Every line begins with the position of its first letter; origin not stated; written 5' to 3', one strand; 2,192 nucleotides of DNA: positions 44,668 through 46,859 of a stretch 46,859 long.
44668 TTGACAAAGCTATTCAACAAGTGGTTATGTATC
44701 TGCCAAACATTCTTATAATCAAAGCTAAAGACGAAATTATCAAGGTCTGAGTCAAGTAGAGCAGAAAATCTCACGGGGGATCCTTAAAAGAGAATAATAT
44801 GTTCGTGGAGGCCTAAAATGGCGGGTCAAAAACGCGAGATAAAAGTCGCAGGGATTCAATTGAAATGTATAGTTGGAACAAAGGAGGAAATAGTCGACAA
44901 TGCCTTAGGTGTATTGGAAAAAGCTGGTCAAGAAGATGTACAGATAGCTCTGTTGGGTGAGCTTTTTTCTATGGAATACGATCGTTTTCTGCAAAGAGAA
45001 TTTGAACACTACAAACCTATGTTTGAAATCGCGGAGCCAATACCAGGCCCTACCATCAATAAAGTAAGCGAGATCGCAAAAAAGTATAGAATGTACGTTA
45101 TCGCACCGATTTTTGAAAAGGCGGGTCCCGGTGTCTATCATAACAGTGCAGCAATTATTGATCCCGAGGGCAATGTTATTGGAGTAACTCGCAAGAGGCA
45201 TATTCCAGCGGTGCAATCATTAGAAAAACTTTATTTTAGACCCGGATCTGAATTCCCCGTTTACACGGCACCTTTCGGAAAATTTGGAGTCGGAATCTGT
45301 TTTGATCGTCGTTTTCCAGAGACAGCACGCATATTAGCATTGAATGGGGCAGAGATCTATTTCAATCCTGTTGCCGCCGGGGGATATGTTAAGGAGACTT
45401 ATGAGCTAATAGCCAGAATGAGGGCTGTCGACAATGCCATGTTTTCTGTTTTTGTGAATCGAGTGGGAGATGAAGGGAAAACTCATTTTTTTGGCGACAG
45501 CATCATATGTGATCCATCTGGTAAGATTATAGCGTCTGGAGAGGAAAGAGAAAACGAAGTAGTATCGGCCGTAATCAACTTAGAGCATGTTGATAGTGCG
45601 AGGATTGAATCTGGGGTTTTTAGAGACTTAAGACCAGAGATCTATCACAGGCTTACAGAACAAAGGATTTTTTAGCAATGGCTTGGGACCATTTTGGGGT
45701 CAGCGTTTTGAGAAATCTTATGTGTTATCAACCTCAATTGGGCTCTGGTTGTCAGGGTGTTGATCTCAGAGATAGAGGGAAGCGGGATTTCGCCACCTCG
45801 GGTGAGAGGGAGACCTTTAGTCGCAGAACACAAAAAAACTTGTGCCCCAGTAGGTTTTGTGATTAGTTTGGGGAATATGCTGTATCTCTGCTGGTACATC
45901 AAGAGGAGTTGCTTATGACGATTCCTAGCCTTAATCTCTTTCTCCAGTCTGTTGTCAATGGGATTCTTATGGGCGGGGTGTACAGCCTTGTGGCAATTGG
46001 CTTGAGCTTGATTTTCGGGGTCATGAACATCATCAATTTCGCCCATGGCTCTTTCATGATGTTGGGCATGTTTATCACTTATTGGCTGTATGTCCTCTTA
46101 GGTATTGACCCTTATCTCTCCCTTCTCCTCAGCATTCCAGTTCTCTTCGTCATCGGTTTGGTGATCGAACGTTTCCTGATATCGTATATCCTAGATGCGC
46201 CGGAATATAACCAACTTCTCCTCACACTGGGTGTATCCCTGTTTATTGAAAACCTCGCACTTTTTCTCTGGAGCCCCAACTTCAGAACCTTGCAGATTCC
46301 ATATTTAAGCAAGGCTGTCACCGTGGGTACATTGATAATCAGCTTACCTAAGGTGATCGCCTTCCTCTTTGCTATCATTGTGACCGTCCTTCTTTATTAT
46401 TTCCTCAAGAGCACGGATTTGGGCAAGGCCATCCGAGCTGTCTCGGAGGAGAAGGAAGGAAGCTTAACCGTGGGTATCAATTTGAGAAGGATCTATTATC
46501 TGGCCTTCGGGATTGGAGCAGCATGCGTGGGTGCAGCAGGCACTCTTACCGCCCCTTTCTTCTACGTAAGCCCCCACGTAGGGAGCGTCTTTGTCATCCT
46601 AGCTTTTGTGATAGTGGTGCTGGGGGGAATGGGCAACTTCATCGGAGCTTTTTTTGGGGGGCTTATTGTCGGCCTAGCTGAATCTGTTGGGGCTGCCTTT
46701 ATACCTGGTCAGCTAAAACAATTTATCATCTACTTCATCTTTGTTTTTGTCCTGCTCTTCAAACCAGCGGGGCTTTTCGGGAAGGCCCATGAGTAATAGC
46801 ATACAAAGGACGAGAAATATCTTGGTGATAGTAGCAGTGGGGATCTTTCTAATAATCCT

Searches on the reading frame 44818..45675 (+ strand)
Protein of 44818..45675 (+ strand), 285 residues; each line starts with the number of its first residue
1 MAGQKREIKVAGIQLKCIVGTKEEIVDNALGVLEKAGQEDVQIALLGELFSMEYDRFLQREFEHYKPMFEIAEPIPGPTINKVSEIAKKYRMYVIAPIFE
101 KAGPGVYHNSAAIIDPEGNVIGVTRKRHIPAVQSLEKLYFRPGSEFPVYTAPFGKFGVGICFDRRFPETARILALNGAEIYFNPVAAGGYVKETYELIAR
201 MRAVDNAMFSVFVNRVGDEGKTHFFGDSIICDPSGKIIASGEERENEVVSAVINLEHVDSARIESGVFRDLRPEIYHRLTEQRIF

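Call 26: search_protein_families(library=pfam, proteins=[window:44818-45675:+], max_evalue=0.1)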
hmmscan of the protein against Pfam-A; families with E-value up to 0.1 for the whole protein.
window:44818-45675:+ (285 aa): 1 family
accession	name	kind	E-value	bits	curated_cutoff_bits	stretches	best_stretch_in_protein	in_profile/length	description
PF00795.27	CN_hydrolase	-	5.5e-53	180.3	23.2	1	9-262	1-255/256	Carbon-nitrogen hydrolase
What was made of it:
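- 44818..45675 (+): CN_hydrolase (N-carbamoyl-amine/amino-acid amidase-like). Pfam CN_hydrolase E 6e-53 (call 26).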

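Call 27: search_protein_families(library=ncbifam, proteins=[window:44818-45675:+], max_evalue=0.00001)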
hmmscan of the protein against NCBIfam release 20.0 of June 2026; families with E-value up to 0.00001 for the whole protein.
window:44818-45675:+ (285 aa): 10 families
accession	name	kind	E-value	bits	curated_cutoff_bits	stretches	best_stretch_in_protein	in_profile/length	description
TIGR03381.1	agmatine_aguB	equivalog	1e-54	185.8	410.25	1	8-279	1-279/279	N-carbamoylputrescine amidase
NF040852.1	nitrile_Arch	equivalog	6.2e-39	133.7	500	1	8-277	1-261/262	nitrilase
NF009803.0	PRK13287.1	equivalog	7.3e-25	87.4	406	1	70-267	75-271/333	formamidase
NF033621.1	de_GSH_amidase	exception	5.7e-19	68.5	355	1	25-269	16-251/260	deaminated glutathione amidase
NF010588.0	PRK13981.1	equivalog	4e-17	61.8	479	1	6-254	3-245/546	NAD+ synthase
NF043013.1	DeGluthAmidYersProt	equivalog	5e-15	55.4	500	1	76-243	62-241/278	deaminated glutathione amidase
NF007757.0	PRK10438.1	equivalog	7.5e-12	45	249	1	109-270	91-249/256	amidohydrolase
NF009802.0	PRK13286.1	equivalog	2.3e-11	43.2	427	1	21-264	27-269/345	aliphatic amidase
TIGR04048.1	nitrile_sll0784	equivalog_domain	7.1e-10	38.3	502.6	1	7-180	2-178/301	Nit6803 family nitrilase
TIGR00546.1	lnt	equivalog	2.3e-09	37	132.9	1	62-217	220-384/395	apolipoprotein N-acyltransferase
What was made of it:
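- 44818..45675 (+): N-carbamoylputrescine amidase scores 186 bits, below the cut-off of 410 (call 27).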

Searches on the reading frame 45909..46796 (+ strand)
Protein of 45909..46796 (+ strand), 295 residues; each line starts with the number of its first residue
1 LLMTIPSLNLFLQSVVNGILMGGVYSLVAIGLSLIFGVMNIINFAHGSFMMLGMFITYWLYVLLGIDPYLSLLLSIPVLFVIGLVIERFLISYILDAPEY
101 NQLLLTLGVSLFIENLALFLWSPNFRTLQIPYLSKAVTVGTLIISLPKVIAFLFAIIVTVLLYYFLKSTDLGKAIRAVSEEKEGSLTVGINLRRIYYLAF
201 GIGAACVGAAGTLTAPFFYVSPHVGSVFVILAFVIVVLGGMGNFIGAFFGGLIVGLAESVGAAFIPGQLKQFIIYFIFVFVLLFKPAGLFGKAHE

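Call 26: search_protein_families(library=pfam, proteins=[window:45909-46796:+], max_evalue=0.1)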
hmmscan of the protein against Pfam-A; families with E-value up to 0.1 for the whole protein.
window:45909-46796:+ (295 aa): 1 family
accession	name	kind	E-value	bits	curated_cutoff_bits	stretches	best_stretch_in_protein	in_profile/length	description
PF02653.21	BPD_transp_2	-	1.9e-42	145.7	26.8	1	15-282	2-269/269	Branched-chain amino acid transport system / permease component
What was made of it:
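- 45909..46796 (+): First permease of a second Liv-type ABC transporter (runs towards the window end). Pfam BPD_transp_2 (call 26).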
